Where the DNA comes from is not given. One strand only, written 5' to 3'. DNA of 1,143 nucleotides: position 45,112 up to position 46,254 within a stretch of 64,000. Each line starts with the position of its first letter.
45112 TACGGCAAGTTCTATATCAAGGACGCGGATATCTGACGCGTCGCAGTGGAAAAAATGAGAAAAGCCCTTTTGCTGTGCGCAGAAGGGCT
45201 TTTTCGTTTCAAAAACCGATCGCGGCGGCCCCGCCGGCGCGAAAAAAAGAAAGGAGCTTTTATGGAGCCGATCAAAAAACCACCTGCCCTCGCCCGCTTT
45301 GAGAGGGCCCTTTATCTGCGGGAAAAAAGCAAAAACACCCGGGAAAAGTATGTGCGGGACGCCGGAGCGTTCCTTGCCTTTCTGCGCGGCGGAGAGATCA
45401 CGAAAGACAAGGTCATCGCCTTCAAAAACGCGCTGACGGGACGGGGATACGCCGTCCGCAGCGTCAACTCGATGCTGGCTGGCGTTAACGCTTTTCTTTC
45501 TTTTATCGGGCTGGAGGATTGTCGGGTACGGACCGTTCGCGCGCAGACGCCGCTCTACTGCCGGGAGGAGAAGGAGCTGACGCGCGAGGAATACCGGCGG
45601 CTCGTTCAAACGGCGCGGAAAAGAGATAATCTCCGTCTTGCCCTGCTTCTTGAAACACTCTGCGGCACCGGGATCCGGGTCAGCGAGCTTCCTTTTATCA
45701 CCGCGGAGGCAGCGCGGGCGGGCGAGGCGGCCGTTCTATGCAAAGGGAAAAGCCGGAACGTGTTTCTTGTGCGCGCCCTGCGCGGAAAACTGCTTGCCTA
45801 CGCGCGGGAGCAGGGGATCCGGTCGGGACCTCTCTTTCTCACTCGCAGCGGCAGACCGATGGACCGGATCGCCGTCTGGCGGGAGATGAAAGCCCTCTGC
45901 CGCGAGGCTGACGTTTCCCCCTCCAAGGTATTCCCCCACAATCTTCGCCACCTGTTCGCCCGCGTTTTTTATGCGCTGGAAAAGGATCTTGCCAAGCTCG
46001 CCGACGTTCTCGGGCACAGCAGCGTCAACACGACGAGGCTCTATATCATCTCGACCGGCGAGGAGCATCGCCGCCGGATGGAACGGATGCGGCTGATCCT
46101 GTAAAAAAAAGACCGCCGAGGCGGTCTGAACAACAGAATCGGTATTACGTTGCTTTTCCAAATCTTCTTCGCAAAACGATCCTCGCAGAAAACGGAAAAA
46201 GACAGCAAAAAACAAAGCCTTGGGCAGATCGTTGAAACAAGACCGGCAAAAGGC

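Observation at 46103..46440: Putative recombinase-controlled invertible promoter in front of a membrane glycosyltransferase-like gene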

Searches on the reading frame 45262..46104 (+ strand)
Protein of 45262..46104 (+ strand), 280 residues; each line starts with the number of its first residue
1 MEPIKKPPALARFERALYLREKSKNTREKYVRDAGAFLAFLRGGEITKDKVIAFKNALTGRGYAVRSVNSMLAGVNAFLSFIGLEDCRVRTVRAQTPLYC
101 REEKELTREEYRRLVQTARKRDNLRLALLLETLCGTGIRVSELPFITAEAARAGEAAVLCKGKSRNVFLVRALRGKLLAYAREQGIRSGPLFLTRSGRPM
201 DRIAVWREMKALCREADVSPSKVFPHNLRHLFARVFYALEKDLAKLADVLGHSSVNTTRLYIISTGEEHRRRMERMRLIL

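Call 9: search_protein_families(library=pfam, proteins=[window:45262-46104:+], max_evalue=0.01)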
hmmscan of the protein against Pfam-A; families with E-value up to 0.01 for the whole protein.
window:45262-46104:+ (280 aa): 3 families
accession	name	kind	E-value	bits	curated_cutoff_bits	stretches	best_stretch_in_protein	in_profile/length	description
PF00589.27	Phage_integrase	-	8.1e-22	78.2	27.1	1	105-264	2-168/172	Phage integrase family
PF02899.23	Phage_int_SAM_1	-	1.1e-05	26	22.3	1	11-81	2-78/83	Phage integrase, N-terminal SAM-like domain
PF13495.12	Phage_int_SAM_4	-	0.00017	22.4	27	1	10-78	2-74/85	Phage integrase, N-terminal SAM-like domain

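Call 10: search_protein_families(library=ncbifam, proteins=[window:45262-46104:+], max_evalue=0.01)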
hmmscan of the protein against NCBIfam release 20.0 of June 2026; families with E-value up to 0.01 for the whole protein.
window:45262-46104:+ (280 aa): 10 families
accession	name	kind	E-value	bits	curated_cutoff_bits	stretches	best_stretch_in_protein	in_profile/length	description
NF040815.2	recomb_XerA_Arch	equivalog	4.7e-33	114.9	220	1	12-269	2-259/263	site-specific tyrosine recombinase/integron integrase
TIGR02225.1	recomb_XerD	equivalog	3.4e-32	111.9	329.6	1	13-265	3-275/290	site-specific tyrosine recombinase XerD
NF001399.0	PRK00283.1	subfamily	1.4e-30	106.6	279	1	13-267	12-286/300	tyrosine recombinase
TIGR02224.1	recomb_XerC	equivalog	6.1e-29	101.3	335.15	1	18-262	8-275/295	tyrosine recombinase XerC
NF003462.0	PRK05084.1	equivalog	1e-14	54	267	1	112-276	187-356/360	tyrosine recombinase XerS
TIGR02249.1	integrase_gron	subfamily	1.4e-11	44.4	265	2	205-262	242-298/315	integron integrase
NF011946.0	PRK15417.1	equivalog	5.2e-05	22.6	435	1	208-262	260-313/337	integron integrase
NF002331.0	PRK01287.1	subfamily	0.00012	21.2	371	1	122-262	160-310/365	site-specific tyrosine recombinase XerC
NF007370.0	PRK09870.1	subfamily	0.00025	20.7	221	1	172-265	88-180/200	tyrosine-type DNA invertase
NF007371.0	PRK09871.1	subfamily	0.0068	16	222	0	187-270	98-180/198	tyrosine-type DNA invertase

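Call 12: find_encoding_contigs(protein=window:45262-46104:+, flank=6000, max_places=10)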
Protein window:45262-46104:+ (280 aa): 2 contigs read that carry it; 1 place shown.
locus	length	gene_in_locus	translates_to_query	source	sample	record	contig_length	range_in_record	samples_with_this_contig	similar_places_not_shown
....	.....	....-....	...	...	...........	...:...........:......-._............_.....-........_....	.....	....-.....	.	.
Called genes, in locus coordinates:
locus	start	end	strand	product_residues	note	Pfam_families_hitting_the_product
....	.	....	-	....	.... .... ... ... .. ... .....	-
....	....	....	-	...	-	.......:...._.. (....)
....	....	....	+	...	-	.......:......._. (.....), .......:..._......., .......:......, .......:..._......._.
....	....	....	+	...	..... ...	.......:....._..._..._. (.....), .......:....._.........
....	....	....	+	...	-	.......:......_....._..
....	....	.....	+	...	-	-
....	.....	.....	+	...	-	-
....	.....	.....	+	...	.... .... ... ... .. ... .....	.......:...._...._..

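Call 13: find_homologous_proteins(query=window:45262-46101:+)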
Query window:45262-46101:+ (280 aa): 8000 proteins with E <= 0.001 among 8000 candidates; the best 120 are listed.
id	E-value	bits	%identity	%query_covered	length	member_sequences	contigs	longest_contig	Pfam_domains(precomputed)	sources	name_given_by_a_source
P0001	2.3e-177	606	100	100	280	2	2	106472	PF00589.28,PF02899.24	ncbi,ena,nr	ncbi:MAG: tyrosine-type recombinase/integrase [Clostridia bacterium]|nr:tyrosine-type recombinase/in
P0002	4.7e-113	395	66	99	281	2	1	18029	PF00589.28,PF02899.24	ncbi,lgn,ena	-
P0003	7.8e-113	394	55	98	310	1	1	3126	PF13495.13,PF00589.28,PF02899.24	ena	-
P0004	1.1e-112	394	64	97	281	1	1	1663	PF13495.13,PF00589.28,PF02899.24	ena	-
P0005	2.3e-112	393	64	97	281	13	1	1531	PF13495.13,PF00589.28,PF02899.24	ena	-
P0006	2.5e-112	393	63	100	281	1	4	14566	PF13495.13,PF13102.13,PF00589.28,PF02899.24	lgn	-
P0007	2.2e-111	390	65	96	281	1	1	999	PF13495.13,PF00589.28,PF02899.24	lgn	-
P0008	2.3e-111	390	63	97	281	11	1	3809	PF00589.28,PF02899.24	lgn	-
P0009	2.4e-111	389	66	95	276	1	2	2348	PF00589.28,PF02899.24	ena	-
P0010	3.6e-111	389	63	97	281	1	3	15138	PF13495.13,PF00589.28,PF02899.24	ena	-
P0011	3.7e-111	389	64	97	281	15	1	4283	PF13495.13,PF00589.28,PF02899.24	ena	-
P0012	4.2e-111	389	63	97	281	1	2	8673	PF13495.13,PF00589.28,PF02899.24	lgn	-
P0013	7.6e-111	388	62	99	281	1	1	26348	PF13495.13,PF00589.28,PF02899.24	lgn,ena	-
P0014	7.8e-111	388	62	99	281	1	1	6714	PF13495.13,PF00589.28,PF02899.24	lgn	-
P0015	8.7e-111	388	63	99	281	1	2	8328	PF00589.28,PF02899.24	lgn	-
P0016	8.7e-111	388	63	97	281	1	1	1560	PF13495.13,PF00589.28,PF02899.24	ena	-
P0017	9.1e-111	388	62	99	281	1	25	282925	PF13495.13,PF00589.28,PF02899.24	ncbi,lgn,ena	-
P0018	9.1e-111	388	63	97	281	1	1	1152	PF13495.13,PF00589.28,PF02899.24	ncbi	-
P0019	1.0e-110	387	63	99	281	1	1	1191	PF13495.13,PF00589.28,PF02899.24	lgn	-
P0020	1.1e-110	387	65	98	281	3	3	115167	PF00589.28,PF02899.24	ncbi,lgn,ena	-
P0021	1.2e-110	387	62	99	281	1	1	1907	PF13495.13,PF00589.28,PF02899.24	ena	-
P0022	1.4e-110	387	64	98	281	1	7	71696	PF13495.13,PF00589.28,PF02899.24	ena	-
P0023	1.4e-110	387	62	99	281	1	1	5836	PF13495.13,PF00589.28,PF02899.24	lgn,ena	-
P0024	1.6e-110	387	62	99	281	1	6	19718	PF13495.13,PF00589.28,PF02899.24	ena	-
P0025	1.7e-110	387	65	96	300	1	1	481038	PF00589.28,PF02899.24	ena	-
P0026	1.7e-110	387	61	97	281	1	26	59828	PF13495.13,PF00589.28,PF02899.24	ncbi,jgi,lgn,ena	-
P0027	1.7e-110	387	62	99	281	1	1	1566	PF13495.13,PF00589.28,PF02899.24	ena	-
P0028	1.8e-110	387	63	97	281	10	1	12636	PF13495.13,PF00589.28,PF02899.24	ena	-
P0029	1.9e-110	387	64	98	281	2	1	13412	PF00589.28,PF02899.24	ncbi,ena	-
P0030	2.2e-110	386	61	97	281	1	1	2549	PF13495.13,PF00589.28,PF02899.24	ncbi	-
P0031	2.3e-110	386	62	99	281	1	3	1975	PF13495.13,PF00589.28,PF02899.24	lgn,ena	-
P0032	2.3e-110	386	63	99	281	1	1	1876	PF13495.13,PF00589.28,PF02899.24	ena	-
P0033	2.4e-110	386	62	99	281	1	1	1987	PF13495.13,PF00589.28,PF02899.24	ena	-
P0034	2.5e-110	386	63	97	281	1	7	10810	PF13495.13,PF00589.28,PF02899.24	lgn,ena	-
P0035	2.6e-110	386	63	97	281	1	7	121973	PF13495.13,PF00589.28,PF02899.24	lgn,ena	-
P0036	2.8e-110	386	65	96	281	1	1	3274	PF13495.13,PF00589.28,PF02899.24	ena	-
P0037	3.0e-110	386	63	97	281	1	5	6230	PF13495.13,PF00589.28,PF02899.24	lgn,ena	-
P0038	3.0e-110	386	64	96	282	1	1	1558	PF13495.13,PF00589.28,PF02899.24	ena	-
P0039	3.3e-110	386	61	97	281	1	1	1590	PF13495.13,PF00589.28,PF02899.24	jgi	-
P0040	3.6e-110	386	63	97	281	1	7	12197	PF13495.13,PF00589.28,PF02899.24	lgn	-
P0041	3.9e-110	386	63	97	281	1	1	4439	PF13495.13,PF00589.28,PF02899.24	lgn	-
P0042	3.9e-110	385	63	97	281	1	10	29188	PF13495.13,PF00589.28,PF02899.24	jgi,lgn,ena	-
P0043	4.1e-110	385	63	97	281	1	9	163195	PF13495.13,PF00589.28,PF02899.24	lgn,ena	-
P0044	4.3e-110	385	62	99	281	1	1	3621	PF13495.13,PF00589.28,PF02899.24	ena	-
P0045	4.6e-110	385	62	99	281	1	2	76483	PF13495.13,PF00589.28,PF02899.24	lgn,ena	-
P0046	4.9e-110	385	62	99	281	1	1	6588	PF13495.13,PF00589.28,PF02899.24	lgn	-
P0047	5.3e-110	385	63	97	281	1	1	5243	PF13495.13,PF00589.28,PF02899.24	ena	-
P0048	5.6e-110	385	63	97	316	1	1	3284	PF13495.13,PF00589.28,PF02899.24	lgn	-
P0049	6.1e-110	385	64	94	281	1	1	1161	PF13495.13,PF00589.28,PF02899.24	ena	-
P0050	6.2e-110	385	65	97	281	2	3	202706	PF00589.28,PF02899.24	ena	-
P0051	6.3e-110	385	64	95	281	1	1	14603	PF13495.13,PF00589.28,PF02899.24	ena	-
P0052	6.3e-110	385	62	99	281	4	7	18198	PF13495.13,PF00589.28,PF02899.24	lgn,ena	-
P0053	6.4e-110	385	63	97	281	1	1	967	PF13495.13,PF00589.28,PF02899.24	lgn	-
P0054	7.0e-110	385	63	97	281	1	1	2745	PF13495.13,PF00589.28,PF02899.24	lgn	-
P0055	7.0e-110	385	64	97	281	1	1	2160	PF13495.13,PF00589.28,PF02899.24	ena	-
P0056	7.0e-110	385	62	99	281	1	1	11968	PF13495.13,PF00589.28,PF02899.24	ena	-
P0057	7.6e-110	385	63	97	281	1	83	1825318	PF13495.13,PF00589.28,PF02899.24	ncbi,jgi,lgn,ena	jgi:integrase family protein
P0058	8.8e-110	384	63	97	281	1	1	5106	PF13495.13,PF00589.28,PF02899.24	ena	-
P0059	9.0e-110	384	63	97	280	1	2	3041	PF13495.13,PF00589.28,PF02899.24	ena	-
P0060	9.0e-110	384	61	99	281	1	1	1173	PF13495.13,PF00589.28,PF02899.24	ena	-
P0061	9.4e-110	384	65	97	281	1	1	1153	PF00589.28,PF02899.24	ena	-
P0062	9.6e-110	384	62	99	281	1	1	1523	PF13495.13,PF00589.28,PF02899.24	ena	-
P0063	9.7e-110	384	65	96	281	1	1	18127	PF00589.28,PF02899.24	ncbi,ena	-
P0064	9.8e-110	384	62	98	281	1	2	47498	PF13495.13,PF00589.28,PF02899.24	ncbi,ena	-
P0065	9.9e-110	384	62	95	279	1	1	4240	PF00589.28,PF02899.24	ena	-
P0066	1.0e-109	384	63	95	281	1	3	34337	PF13495.13,PF00589.28,PF02899.24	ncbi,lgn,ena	-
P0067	1.0e-109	384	63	97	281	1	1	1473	PF13495.13,PF00589.28,PF02899.24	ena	-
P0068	1.0e-109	384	63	97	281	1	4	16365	PF13495.13,PF00589.28,PF02899.24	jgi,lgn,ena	-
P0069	1.1e-109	384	63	97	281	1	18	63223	PF13495.13,PF00589.28,PF02899.24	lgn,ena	-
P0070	1.1e-109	384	62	99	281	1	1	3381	PF13495.13,PF00589.28,PF02899.24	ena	-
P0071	1.1e-109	384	63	96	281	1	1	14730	PF13495.13,PF00589.28,PF02899.24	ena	-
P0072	1.2e-109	384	62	97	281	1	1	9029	PF13495.13,PF00589.28,PF02899.24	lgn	-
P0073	1.2e-109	384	63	97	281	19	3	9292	PF00589.28,PF02899.24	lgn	-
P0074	1.2e-109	384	62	99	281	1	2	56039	PF13495.13,PF00589.28,PF02899.24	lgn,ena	-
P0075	1.3e-109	384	63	97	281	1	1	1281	PF13495.13,PF00589.28,PF02899.24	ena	-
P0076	1.3e-109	384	63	97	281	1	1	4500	PF13495.13,PF00589.28,PF02899.24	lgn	-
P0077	1.3e-109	384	63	97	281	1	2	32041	PF13495.13,PF00589.28,PF02899.24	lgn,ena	-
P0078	1.5e-109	384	63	97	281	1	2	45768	PF13495.13,PF00589.28,PF02899.24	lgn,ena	-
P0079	1.5e-109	384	63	97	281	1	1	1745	PF13495.13,PF00589.28,PF02899.24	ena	-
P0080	1.5e-109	384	63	97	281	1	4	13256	PF13495.13,PF00589.28,PF02899.24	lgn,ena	-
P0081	1.5e-109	384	62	97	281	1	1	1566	PF13495.13,PF00589.28,PF02899.24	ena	-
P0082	1.5e-109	384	63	97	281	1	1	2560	PF13495.13,PF00589.28,PF02899.24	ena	-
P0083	1.8e-109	383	63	97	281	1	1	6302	PF13495.13,PF00589.28,PF02899.24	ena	-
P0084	1.8e-109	383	63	97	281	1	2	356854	PF13495.13,PF00589.28,PF02899.24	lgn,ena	-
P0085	1.8e-109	383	63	97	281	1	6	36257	PF13495.13,PF00589.28,PF02899.24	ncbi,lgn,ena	-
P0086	1.8e-109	383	62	99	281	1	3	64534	PF13495.13,PF00589.28,PF02899.24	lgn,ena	-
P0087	1.8e-109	383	61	99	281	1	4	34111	PF13495.13,PF00589.28,PF02899.24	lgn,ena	-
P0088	1.9e-109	383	63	97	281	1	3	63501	PF13495.13,PF00589.28,PF02899.24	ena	-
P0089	1.9e-109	383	62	99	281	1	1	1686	PF13495.13,PF00589.28,PF02899.24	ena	-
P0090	2.0e-109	383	62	97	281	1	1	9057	PF13495.13,PF00589.28,PF02899.24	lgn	-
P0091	2.0e-109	383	63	97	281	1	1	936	PF13495.13,PF00589.28,PF02899.24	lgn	-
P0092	2.2e-109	383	63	95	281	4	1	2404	PF13495.13,PF00589.28,PF02899.24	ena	-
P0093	2.2e-109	383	64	97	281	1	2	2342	PF13495.13,PF00589.28,PF02899.24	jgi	-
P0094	2.3e-109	383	62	97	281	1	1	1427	PF13495.13,PF00589.28,PF02899.24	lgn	-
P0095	2.4e-109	383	62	99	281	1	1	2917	PF13495.13,PF00589.28,PF02899.24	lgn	-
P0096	2.4e-109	383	62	99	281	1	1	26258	PF13495.13,PF00589.28,PF02899.24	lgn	-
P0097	2.5e-109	383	62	95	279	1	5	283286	PF00589.28,PF02899.24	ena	-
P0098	2.5e-109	383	62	100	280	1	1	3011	PF13495.13,PF00589.28,PF02899.24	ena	-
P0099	2.5e-109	383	62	97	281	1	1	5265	PF13495.13,PF00589.28,PF02899.24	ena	-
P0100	2.6e-109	383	63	97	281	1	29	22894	PF13495.13,PF00589.28,PF02899.24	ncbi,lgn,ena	-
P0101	2.7e-109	383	62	97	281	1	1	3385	PF13495.13,PF00589.28,PF02899.24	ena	-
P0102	2.7e-109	383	62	99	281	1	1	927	PF13495.13,PF00589.28,PF02899.24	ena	-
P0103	2.7e-109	383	63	97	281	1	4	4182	PF13495.13,PF00589.28,PF02899.24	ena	-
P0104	2.7e-109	383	63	96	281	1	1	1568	PF13495.13,PF00589.28,PF02899.24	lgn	-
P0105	2.8e-109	383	63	97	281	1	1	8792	PF13495.13,PF00589.28,PF02899.24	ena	-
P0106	2.8e-109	383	63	97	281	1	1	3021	PF13495.13,PF00589.28,PF02899.24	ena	-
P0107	2.8e-109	383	62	99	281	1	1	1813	PF13495.13,PF00589.28,PF02899.24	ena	-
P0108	2.9e-109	383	61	99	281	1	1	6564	PF13495.13,PF00589.28,PF02899.24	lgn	-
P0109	2.9e-109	383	64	97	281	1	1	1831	PF13495.13,PF00589.28,PF02899.24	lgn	-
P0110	2.9e-109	383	62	99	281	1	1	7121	PF13495.13,PF00589.28,PF02899.24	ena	-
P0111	2.9e-109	383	63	95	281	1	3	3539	PF13495.13,PF00589.28,PF02899.24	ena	-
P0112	3.0e-109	383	61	99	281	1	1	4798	PF13495.13,PF00589.28,PF02899.24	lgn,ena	-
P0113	3.0e-109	383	62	95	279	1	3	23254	PF00589.28,PF02899.24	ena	-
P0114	3.1e-109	383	63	97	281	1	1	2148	PF13495.13,PF00589.28,PF02899.24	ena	-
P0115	3.1e-109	383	62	99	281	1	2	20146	PF13495.13,PF00589.28,PF02899.24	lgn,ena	-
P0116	3.1e-109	383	64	95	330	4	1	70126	PF13495.13,PF00589.28,PF02899.24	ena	-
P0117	3.2e-109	383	62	99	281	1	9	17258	PF13495.13,PF00589.28,PF02899.24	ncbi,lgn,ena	-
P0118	3.2e-109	382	64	97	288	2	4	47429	PF00589.28,PF02899.24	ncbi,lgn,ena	-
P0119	3.3e-109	382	61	99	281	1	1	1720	PF13495.13,PF00589.28,PF02899.24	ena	-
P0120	3.4e-109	382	62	97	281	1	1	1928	PF13495.13,PF00589.28,PF02899.24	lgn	-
